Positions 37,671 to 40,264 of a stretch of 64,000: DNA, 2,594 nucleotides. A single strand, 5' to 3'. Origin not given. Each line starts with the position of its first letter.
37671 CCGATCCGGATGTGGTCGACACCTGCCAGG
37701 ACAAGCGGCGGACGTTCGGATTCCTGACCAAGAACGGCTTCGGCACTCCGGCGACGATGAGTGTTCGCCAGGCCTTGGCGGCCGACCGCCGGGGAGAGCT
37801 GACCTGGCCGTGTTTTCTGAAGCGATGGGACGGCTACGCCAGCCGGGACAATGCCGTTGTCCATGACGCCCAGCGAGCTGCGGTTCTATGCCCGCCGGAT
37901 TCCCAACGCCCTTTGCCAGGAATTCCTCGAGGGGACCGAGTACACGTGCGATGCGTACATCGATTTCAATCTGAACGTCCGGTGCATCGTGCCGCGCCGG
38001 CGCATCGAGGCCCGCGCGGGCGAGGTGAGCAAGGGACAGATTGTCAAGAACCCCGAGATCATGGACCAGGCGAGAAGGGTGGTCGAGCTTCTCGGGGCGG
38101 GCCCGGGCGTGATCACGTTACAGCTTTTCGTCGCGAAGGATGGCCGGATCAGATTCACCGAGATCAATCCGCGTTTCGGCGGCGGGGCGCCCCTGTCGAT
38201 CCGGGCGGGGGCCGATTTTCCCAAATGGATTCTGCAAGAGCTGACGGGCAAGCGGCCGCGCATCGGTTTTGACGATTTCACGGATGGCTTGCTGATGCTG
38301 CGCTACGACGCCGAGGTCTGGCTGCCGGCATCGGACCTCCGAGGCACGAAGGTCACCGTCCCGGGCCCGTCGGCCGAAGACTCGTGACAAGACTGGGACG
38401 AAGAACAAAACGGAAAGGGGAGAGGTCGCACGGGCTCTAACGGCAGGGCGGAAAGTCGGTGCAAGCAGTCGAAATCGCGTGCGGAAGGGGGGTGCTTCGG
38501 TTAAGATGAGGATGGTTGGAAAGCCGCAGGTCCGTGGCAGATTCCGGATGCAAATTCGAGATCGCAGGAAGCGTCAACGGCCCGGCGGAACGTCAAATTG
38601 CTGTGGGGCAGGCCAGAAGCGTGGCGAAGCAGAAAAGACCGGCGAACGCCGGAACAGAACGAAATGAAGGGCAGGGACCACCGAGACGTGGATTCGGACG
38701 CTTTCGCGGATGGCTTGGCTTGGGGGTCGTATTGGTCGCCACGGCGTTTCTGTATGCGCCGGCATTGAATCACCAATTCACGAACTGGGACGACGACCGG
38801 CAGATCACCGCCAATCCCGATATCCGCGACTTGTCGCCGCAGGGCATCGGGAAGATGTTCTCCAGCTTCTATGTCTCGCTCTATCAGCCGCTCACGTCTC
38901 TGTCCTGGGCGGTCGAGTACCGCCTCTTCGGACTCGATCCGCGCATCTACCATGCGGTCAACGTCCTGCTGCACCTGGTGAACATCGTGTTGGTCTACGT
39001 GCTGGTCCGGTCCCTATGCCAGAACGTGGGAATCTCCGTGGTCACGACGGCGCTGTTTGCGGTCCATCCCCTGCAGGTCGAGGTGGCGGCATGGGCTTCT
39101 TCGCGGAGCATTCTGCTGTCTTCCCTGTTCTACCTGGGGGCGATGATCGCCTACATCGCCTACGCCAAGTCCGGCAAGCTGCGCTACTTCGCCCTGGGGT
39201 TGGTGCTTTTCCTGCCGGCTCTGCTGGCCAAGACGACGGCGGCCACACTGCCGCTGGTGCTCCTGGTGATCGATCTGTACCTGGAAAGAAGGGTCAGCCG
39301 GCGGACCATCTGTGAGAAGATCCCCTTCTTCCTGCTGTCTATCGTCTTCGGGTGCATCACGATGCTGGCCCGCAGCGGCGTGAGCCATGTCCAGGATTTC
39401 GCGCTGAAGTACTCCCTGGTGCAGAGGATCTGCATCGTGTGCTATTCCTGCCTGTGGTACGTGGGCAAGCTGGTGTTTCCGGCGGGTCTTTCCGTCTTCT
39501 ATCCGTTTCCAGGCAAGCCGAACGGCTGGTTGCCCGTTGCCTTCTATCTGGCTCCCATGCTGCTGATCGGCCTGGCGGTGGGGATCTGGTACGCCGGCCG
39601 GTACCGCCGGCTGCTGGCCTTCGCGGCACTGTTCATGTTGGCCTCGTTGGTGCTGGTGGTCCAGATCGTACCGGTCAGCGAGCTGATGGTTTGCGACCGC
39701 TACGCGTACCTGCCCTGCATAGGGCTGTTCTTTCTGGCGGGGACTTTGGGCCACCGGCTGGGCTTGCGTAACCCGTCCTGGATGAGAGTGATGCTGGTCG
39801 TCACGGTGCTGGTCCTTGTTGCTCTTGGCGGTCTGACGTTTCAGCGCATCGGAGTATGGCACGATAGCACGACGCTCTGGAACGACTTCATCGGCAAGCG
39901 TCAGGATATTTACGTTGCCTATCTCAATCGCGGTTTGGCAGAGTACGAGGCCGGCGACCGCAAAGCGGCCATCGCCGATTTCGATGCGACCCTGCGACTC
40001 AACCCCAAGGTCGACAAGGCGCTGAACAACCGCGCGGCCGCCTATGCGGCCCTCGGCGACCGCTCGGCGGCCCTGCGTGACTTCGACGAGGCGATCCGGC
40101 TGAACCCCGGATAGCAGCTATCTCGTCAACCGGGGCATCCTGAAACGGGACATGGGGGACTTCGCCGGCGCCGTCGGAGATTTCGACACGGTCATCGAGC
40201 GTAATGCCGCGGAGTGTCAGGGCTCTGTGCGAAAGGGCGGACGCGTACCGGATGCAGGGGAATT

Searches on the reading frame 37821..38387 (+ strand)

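Call 26: search_protein_families(library=pfam, proteins=[window:37821-38387:+], max_evalue=0.01)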
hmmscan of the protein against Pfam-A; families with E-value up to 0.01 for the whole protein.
window:37821-38387:+ (188 aa): 3 families
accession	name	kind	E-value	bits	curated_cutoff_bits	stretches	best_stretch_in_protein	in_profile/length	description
PF15632.11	ATPgrasp_Ter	-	8.7e-18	64.8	29.1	1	28-144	3-111/131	ATP-grasp in the biosynthetic pathway with Ter operon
PF02655.19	ATP-grasp_3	-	7.7e-08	33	23.2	1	26-121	59-159/160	ATP-grasp domain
PF13535.11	ATP-grasp_4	-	0.0001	22.4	27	1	29-121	54-155/160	ATP-grasp domain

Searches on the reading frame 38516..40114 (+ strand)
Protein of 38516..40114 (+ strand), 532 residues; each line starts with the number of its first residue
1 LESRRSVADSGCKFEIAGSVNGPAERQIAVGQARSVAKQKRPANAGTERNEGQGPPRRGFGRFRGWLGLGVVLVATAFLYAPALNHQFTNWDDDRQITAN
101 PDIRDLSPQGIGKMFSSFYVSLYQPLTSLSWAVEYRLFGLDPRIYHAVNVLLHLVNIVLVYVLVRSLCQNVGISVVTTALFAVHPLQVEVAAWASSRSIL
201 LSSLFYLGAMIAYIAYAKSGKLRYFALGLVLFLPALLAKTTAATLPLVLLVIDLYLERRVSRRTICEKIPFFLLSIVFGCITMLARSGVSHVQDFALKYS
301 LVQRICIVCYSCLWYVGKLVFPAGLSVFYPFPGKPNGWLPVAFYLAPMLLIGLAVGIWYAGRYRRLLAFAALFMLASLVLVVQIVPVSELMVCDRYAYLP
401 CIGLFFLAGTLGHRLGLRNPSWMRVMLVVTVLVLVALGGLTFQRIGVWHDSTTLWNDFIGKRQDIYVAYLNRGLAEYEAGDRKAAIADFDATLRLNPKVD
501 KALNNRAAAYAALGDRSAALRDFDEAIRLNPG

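Call 26: search_protein_families(library=pfam, proteins=[window:38516-40114:+], max_evalue=0.01)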
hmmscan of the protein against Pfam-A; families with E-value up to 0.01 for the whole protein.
window:38516-40114:+ (532 aa): 10 families
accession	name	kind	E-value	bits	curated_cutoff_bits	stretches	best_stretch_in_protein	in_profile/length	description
PF00515.34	TPR_1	-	9.6e-13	47.8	27.8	2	501-531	2-32/34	Tetratricopeptide repeat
PF07719.23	TPR_2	-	2.6e-11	43.1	27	2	501-532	2-33/34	Tetratricopeptide repeat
PF13181.12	TPR_8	-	4.7e-06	26.8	25.7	0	501-531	2-32/34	Tetratricopeptide repeat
PF13432.12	TPR_16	-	2.1e-05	25.3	32.7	1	470-532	1-63/65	Tetratricopeptide repeat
PF13371.12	TPR_9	-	3.3e-05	24.3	35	0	493-531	22-60/73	Tetratricopeptide repeat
PF13428.12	TPR_14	-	0.00083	20.3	23.5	0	502-532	3-33/44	Tetratricopeptide repeat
PF13374.12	TPR_10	-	0.002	18.5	27.5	1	502-529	4-31/42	Tetratricopeptide repeat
PF13414.12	TPR_11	-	0.004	17.3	26.8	1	473-514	1-42/42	TPR repeat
PF07219.19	HemY_N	-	0.0064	17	31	1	425-512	17-103/107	HemY protein N-terminus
PF13174.12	TPR_6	-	0.0074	17.3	26.3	0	468-498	2-32/33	Tetratricopeptide repeat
